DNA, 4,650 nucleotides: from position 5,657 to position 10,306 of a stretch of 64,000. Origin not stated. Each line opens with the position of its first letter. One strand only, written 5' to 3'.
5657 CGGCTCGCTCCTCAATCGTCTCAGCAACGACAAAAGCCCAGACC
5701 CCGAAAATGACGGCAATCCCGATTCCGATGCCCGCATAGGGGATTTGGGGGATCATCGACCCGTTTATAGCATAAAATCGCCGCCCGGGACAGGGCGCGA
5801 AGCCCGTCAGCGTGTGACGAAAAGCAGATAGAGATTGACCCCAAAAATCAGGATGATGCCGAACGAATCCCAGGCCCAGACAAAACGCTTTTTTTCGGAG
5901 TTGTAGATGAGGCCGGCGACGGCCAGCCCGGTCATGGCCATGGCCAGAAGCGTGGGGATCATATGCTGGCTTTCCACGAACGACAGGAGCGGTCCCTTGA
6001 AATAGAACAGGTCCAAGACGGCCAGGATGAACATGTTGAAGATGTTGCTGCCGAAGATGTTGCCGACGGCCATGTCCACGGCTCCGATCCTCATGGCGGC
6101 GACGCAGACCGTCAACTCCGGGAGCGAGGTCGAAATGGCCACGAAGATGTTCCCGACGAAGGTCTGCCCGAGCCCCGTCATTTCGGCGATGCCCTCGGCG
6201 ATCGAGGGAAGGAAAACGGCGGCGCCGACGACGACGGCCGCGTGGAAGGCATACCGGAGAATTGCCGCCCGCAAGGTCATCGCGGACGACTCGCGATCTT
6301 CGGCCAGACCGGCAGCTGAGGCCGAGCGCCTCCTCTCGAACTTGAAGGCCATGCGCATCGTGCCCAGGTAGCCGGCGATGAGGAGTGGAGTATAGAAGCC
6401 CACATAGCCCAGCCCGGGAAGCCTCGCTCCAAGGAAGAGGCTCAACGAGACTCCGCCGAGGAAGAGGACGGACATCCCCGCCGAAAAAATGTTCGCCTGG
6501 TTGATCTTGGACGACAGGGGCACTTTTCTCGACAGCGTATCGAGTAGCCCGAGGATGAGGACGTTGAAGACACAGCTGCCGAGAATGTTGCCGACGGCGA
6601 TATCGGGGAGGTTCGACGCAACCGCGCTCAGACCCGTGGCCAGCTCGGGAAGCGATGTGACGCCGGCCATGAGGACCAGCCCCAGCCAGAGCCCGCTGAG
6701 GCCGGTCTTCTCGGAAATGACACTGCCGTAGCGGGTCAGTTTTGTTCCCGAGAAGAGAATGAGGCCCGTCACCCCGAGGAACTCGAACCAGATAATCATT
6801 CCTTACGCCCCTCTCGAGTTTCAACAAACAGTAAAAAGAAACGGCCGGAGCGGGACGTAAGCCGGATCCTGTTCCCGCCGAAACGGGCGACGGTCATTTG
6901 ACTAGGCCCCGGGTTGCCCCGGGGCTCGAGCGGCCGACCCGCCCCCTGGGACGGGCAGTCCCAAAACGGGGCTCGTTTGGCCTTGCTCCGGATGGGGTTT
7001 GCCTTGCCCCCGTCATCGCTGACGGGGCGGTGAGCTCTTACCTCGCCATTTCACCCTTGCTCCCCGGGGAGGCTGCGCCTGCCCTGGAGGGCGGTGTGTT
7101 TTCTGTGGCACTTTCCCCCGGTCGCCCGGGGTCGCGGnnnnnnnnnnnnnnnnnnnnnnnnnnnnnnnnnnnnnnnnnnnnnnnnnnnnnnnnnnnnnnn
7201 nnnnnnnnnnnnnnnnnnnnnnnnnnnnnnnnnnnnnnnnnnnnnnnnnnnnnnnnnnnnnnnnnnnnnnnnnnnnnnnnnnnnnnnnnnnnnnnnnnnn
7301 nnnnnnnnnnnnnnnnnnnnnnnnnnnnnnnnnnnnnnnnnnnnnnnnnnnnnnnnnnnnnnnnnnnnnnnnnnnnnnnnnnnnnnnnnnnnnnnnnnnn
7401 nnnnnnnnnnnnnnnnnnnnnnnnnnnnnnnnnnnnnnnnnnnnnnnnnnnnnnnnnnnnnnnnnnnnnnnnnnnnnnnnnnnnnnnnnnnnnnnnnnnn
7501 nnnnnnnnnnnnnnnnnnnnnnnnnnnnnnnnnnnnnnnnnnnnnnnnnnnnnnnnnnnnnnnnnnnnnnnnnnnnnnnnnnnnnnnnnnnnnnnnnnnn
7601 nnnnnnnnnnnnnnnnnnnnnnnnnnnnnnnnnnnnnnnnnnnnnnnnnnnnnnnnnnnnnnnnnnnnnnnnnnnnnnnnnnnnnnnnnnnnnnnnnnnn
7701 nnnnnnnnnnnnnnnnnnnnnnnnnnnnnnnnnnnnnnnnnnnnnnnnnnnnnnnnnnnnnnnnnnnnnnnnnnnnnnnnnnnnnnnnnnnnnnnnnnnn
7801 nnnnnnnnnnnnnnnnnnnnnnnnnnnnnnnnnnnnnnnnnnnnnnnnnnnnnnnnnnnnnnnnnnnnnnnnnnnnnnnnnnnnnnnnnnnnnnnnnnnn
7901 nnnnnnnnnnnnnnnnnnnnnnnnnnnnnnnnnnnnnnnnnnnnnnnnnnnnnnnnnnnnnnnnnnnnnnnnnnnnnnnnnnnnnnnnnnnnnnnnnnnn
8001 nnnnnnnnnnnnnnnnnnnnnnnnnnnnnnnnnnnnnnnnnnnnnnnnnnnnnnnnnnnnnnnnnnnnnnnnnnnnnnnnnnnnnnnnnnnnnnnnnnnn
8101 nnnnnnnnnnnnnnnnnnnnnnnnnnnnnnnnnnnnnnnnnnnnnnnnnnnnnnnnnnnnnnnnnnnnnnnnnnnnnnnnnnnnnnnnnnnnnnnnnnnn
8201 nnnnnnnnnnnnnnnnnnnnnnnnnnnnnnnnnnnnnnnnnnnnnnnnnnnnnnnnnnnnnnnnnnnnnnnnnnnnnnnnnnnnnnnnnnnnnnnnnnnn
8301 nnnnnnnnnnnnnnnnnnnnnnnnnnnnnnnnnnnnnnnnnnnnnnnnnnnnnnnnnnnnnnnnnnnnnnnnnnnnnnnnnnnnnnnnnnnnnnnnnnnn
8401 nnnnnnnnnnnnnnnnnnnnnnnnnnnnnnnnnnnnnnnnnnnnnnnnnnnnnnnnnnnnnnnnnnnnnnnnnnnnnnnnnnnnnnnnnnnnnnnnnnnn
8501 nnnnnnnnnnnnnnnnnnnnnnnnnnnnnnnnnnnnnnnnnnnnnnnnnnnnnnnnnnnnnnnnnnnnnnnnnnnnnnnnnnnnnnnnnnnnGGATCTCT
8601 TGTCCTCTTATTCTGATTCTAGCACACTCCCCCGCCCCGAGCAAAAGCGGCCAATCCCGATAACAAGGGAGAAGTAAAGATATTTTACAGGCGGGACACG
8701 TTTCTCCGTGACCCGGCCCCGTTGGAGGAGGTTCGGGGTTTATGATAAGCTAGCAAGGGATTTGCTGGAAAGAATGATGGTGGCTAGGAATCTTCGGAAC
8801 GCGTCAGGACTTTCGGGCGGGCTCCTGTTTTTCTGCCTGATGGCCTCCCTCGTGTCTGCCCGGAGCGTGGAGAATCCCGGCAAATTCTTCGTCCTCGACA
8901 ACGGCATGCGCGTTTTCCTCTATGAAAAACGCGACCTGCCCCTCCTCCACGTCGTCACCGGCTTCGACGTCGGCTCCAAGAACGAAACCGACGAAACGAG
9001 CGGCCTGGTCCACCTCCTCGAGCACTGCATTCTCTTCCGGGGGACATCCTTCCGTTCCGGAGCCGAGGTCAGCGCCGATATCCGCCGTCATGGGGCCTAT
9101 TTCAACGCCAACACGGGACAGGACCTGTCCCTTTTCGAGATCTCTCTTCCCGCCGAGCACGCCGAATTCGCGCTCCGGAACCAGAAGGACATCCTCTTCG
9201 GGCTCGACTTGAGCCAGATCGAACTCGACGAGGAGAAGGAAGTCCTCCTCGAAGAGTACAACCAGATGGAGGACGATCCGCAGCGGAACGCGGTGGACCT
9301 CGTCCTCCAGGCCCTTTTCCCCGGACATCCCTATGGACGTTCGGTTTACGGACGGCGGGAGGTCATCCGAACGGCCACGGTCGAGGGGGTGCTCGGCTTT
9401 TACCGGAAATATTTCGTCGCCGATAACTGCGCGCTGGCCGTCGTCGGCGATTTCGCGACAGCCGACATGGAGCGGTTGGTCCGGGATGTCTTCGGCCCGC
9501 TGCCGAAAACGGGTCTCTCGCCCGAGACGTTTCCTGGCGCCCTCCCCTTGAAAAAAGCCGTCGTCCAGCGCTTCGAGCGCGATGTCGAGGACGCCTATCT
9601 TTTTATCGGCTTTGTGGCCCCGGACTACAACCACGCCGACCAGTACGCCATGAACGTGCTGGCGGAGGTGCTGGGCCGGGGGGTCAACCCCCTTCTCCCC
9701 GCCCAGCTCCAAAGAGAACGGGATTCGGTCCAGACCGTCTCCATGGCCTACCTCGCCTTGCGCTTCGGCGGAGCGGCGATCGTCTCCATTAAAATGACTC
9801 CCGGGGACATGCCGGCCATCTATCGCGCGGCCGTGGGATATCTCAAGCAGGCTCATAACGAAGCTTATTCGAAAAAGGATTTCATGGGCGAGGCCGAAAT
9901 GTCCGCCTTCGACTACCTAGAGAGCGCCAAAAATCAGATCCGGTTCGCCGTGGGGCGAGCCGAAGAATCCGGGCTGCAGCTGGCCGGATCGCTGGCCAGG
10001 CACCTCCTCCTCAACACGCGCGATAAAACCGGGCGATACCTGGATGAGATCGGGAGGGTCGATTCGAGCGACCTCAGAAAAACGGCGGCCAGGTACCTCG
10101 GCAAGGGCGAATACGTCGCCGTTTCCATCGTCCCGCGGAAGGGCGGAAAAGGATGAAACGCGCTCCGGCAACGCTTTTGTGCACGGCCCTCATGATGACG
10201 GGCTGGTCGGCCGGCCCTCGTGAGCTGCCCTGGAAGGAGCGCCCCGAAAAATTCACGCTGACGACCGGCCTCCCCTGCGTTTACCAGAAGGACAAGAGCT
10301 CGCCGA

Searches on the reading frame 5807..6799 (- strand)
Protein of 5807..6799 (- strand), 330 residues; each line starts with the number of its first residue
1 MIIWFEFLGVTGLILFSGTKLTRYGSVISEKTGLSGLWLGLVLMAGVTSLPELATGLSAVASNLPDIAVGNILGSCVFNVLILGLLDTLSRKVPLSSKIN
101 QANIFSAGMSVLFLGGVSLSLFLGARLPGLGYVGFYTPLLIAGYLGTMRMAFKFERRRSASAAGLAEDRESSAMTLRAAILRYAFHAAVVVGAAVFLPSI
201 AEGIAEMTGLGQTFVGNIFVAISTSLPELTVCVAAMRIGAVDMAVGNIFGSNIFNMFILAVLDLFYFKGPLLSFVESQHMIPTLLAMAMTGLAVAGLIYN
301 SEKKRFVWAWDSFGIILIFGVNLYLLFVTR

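Call 88: search_protein_families(library=pfam, proteins=[window:5807-6799:-], max_evalue=0.00001)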
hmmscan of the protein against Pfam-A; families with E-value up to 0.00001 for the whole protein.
window:5807-6799:- (330 aa): 1 family
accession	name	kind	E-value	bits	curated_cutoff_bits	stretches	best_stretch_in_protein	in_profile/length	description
PF01699.29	Na_Ca_ex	-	9.4e-32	110.5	24.9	2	187-327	10-150/151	Sodium/calcium exchanger protein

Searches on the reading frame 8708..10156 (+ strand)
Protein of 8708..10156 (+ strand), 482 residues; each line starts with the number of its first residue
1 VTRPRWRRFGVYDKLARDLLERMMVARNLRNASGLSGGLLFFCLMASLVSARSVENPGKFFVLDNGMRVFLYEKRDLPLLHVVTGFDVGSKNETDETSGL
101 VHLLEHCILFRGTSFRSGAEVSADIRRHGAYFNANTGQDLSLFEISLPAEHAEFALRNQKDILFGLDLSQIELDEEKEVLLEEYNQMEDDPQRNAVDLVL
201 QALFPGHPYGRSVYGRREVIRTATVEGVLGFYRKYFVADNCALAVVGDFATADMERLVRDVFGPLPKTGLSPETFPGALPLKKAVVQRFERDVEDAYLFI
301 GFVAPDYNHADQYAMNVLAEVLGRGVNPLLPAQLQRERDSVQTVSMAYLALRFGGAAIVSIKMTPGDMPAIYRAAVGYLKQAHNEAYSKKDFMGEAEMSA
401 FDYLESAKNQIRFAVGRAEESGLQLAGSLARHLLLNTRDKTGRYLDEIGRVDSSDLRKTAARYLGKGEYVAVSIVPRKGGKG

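Call 88: search_protein_families(library=pfam, proteins=[window:8708-10156:+], max_evalue=0.00001)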
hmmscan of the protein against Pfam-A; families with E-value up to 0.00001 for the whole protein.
window:8708-10156:+ (482 aa): 2 families
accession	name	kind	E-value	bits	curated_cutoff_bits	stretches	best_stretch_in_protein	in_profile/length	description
PF05193.26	Peptidase_M16_C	-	7.4e-21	75.3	23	1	224-392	3-174/181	Peptidase M16 inactive domain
PF00675.25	Peptidase_M16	-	2.3e-17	63.7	22.3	1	86-215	19-147/149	Insulinase (Peptidase family M16)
